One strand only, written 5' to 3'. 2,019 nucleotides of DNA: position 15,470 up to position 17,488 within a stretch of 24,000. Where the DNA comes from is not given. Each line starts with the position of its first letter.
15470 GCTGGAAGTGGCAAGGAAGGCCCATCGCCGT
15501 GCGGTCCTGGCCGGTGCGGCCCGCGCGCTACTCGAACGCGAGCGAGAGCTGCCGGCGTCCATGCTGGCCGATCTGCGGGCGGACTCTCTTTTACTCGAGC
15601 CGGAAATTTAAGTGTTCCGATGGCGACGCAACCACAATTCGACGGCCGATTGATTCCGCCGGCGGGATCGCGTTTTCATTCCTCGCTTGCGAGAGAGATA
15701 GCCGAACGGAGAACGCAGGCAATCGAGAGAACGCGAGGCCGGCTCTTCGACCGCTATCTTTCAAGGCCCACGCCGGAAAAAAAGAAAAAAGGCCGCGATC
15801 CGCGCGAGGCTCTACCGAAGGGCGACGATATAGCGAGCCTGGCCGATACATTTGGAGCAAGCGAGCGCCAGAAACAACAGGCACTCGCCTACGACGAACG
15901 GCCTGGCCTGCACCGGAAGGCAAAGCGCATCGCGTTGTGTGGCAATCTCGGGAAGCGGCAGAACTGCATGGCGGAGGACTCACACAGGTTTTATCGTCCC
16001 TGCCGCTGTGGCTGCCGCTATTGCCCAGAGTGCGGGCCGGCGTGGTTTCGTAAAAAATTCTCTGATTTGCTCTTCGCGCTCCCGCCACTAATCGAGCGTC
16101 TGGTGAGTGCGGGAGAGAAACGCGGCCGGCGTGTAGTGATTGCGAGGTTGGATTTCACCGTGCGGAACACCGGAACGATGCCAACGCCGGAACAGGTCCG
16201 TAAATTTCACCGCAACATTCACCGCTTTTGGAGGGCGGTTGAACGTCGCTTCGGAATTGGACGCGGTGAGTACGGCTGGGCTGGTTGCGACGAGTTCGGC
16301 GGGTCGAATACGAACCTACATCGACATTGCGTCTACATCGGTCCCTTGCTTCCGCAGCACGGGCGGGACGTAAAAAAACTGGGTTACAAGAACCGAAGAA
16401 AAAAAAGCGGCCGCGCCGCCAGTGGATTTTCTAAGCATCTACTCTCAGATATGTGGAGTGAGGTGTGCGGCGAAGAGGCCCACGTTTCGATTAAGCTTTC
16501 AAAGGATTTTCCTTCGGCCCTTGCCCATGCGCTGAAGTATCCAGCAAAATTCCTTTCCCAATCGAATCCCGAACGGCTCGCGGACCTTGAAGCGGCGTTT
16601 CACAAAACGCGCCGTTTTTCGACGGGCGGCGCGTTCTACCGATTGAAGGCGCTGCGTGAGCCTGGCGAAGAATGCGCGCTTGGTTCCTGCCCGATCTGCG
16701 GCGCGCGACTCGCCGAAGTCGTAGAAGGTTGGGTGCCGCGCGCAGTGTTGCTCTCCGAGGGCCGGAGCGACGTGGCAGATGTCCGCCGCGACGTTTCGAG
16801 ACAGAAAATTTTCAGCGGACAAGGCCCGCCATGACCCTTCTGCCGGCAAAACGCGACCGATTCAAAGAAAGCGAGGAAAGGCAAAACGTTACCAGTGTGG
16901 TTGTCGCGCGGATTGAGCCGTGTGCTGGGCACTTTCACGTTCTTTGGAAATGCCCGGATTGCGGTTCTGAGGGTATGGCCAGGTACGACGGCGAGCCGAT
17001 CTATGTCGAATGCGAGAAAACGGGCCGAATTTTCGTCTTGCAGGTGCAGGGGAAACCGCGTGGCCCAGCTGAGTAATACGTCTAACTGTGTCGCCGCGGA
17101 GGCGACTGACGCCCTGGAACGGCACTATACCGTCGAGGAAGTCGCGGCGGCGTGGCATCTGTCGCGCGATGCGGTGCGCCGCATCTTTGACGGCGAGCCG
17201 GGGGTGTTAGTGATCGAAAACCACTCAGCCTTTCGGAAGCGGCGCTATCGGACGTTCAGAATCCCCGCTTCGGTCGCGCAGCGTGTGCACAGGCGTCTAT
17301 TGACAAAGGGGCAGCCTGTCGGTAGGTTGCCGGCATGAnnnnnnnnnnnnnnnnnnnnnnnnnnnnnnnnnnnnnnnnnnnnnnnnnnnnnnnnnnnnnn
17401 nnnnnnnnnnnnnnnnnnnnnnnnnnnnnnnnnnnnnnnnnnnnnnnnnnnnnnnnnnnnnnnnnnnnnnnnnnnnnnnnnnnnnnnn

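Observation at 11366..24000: Two related but divergent minimal integrative replicons stacked in tandem at one tRNA-type att site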

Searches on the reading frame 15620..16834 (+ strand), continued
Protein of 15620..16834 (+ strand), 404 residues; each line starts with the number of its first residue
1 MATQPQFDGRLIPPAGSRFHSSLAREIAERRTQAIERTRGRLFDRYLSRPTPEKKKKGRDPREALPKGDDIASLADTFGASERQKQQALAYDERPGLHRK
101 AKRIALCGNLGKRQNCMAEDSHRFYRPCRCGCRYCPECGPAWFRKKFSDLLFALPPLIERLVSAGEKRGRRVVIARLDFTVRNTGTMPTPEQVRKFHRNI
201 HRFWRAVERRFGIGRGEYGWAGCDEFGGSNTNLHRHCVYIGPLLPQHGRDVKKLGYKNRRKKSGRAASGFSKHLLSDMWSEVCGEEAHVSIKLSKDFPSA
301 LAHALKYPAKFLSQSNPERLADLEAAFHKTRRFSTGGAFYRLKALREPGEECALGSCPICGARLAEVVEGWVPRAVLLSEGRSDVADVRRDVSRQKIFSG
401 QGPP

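Call 88: find_encoding_contigs(protein=P0001, flank=10000, max_places=4)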
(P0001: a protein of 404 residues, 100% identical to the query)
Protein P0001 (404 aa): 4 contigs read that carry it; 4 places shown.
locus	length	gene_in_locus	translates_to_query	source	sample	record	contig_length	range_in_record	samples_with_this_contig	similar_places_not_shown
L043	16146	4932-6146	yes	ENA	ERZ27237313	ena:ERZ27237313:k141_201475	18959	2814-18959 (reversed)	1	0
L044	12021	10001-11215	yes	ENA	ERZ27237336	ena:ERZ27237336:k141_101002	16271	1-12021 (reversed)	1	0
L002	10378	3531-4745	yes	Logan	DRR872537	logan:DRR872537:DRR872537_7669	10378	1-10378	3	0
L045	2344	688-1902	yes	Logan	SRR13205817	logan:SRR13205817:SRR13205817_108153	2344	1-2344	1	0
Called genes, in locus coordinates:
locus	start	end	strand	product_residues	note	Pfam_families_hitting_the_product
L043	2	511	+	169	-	?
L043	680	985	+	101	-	-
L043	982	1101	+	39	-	-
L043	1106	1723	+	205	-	-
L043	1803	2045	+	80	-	PF21344:Zn_ribbon_LysW (weak)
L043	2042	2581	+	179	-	-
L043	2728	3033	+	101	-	-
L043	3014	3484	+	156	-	-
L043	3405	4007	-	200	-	-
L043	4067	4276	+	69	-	-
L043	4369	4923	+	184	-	PF01807:Zn_ribbon_DnaG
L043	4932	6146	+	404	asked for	-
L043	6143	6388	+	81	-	-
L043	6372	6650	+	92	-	-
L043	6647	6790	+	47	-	-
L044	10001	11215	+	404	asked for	-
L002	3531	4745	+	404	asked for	-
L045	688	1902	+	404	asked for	-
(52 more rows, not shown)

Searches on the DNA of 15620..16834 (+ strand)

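Call 112: search_rna_families(sources=[L023, L013, L009], threshold=evalue, max_evalue=0.1)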
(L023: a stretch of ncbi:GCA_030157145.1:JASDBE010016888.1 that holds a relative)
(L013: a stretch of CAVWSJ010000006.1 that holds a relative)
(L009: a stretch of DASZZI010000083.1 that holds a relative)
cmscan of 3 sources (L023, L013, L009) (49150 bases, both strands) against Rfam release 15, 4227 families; matches with E-value up to 0.1: 3.
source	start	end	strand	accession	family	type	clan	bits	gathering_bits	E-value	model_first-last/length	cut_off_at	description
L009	4754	4825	+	RF00005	tRNA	Gene; tRNA;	CL00001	74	29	1.9e-14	1-71/71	no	tRNA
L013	12394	12467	-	RF00005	tRNA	Gene; tRNA;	CL00001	65.8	29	3.5e-12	1-71/71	no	tRNA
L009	5828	5888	+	RF01152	sR1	Gene; snRNA; snoRNA; CD-box;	-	24.7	45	0.027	1-57/57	no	Small nucleolar RNA sR1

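Call 113: build_rna_model(alignment_id=A7, structure=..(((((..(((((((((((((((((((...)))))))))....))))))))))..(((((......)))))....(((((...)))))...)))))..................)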
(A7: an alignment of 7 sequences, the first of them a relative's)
Model R1 built from alignment A7 (7 sequences, 115 columns); structure: as given.
model positions 113; base pairs 34; branch points 2; effective number of sequences 1.25; information 0.59 bits per position. Calibrated on 0.2 Mb of random sequence (short: E-values are rough).
structure used (alignment columns):
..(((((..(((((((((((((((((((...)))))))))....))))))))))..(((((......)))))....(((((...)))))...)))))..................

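Call 114: search_with_rna_model(model_id=R1, sources=[window, L003, L004, L005, L006, L007, L008, L009, L010, L011, L012, L013, L014, L015, L016, L017, L018, L019, L020, L021, L022, L023, L024, L025, L041, L042, L049, L037, L026, L035, L039, L046], max_evalue=1, show_alignments=0)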
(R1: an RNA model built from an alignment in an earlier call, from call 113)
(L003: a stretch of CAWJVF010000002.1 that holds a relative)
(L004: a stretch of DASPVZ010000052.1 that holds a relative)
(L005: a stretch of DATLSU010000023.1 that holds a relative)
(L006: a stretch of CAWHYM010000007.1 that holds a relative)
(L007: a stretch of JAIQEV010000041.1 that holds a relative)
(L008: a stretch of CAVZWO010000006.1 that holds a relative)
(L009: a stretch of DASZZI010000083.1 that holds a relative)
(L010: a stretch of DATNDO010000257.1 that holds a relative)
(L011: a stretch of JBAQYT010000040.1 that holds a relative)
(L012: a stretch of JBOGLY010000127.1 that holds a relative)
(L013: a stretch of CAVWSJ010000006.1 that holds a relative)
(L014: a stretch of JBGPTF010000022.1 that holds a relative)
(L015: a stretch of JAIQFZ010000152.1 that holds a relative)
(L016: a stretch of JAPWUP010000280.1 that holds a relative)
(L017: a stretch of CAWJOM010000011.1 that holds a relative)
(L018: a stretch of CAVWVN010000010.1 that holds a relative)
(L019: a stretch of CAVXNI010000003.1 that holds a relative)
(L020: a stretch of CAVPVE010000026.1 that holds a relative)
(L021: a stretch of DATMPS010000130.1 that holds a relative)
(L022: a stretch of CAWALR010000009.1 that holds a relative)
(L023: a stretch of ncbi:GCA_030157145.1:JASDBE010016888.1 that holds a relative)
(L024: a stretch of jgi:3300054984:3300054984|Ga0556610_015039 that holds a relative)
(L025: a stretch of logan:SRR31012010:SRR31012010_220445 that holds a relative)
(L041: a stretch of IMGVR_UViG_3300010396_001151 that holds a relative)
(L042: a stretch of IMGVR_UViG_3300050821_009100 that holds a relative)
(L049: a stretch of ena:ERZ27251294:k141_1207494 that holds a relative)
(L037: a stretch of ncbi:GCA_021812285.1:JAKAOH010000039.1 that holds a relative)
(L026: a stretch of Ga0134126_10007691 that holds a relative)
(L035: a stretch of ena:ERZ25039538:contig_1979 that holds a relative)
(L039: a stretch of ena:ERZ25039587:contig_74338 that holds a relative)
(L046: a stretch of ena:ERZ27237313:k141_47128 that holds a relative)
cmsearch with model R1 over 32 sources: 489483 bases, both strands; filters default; matches with E-value up to 1: 16.
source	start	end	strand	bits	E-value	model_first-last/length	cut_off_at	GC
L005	9768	9879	+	113.4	2.8e-25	1-113/113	no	0.71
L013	9500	9612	+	112.5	4.9e-25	1-113/113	no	0.65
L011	9639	9751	+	108.9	3.9e-24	1-113/113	no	0.73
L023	2441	2552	+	107.1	1.1e-23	1-113/113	no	0.74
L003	9543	9655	+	106.3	1.6e-23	1-113/113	no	0.72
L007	9620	9732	+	105.7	2.3e-23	1-113/113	no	0.69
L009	9504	9613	+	101.1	3.2e-22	1-113/113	no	0.67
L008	9489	9601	+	91.5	7.8e-20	1-113/113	no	0.67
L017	9411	9535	+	29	0.00024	1-113/113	no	0.62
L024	4064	4173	+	27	0.00073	1-113/113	no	0.64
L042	9084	9200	+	25.3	0.002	1-113/113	no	0.67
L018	9659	9760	+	25.2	0.0021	1-113/113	no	0.68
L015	1430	1527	+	22.6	0.009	1-113/113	no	0.68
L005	9754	9864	-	18.7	0.081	1-113/113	no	0.71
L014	8529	8634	+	15.5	0.51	1-113/113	no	0.72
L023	2450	2494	-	15.4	0.55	10-54/113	no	0.78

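Call 115: search_with_rna_model(model_id=R1, source=window, filters=off, max_evalue=10, show_alignments=3)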
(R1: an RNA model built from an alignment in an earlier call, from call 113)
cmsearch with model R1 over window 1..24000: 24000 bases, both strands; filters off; matches with E-value up to 10: 26.
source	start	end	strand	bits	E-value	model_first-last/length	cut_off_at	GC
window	6934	7040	+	11.2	0.29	1-113/113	no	0.67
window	10602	10644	-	10.3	0.5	1-113/113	no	0.72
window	12241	12321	+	9.2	0.92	1-113/113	no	0.57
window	10779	10817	+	9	1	11-53/113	no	0.72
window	19073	19171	-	8.9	1.1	1-113/113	no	0.68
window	2277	2370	+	8.6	1.3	1-113/113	no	0.61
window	13792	13806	-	8.4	1.5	23-37/113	no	0.47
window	21427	21518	+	8.3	1.5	1-113/113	no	0.66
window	148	170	-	8.2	1.6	20-42/113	no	0.83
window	2151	2271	-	7.7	2.2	1-113/113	no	0.64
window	10964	11067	+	7.1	3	1-113/113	no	0.68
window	6203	6318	+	6.9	3.5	1-113/113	no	0.63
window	23824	23856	-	6.5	4.4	55-88/113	no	0.73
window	19416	19517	-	6.2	5.2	1-113/113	no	0.63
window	17860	17974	+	6.2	5.2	1-113/113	no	0.66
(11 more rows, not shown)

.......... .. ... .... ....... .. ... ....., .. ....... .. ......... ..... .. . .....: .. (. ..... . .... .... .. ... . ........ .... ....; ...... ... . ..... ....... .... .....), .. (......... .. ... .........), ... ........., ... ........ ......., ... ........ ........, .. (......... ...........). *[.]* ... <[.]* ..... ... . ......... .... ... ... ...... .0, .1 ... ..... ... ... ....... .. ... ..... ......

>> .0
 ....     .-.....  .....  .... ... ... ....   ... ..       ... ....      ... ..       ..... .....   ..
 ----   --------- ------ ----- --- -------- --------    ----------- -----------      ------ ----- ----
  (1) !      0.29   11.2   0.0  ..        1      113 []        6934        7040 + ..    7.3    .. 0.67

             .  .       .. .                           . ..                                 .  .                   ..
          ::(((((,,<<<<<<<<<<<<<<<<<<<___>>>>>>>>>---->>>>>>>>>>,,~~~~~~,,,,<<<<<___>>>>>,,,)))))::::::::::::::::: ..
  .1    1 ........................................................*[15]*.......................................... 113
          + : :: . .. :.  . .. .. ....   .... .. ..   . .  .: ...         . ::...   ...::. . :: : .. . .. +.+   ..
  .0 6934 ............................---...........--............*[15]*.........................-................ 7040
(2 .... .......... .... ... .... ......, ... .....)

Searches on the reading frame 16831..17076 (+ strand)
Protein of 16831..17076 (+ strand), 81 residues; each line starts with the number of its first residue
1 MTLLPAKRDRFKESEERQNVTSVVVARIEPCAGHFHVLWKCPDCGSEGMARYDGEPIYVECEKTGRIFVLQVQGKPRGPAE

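Call 28: search_protein_families(library=pfam, max_evalue=0.01, proteins=[window:16831-17076:+])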
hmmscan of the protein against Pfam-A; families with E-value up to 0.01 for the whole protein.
window:16831-17076:+ (81 aa): 1 family
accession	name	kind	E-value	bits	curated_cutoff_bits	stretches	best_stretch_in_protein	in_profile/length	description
PF24042.1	DUF7351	-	0.0023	18.1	31.2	1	40-69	3-32/177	Domain of unknown function (DUF7351)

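Call 84: search_protein_families(library=phrogs, max_evalue=0.01, proteins=[window:16831-17076:+])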
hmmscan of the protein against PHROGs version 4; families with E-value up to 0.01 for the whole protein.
window:16831-17076:+ (81 aa): 0 families

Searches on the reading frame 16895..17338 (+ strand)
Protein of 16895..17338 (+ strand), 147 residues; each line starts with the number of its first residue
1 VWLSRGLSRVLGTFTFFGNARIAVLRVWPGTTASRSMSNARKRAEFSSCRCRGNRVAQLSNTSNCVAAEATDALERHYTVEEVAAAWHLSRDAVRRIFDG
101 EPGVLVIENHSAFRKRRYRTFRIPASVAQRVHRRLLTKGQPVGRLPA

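Call 9: search_protein_families(library=pfam, max_evalue=0.01, proteins=[window:16895-17338:+])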
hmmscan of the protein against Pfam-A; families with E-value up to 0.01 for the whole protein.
window:16895-17338:+ (147 aa): 1 family
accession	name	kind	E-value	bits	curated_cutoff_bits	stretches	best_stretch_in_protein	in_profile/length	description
PF13384.12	HTH_23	-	0.0099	16.1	24.6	0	74-98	14-38/50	Homeodomain-like domain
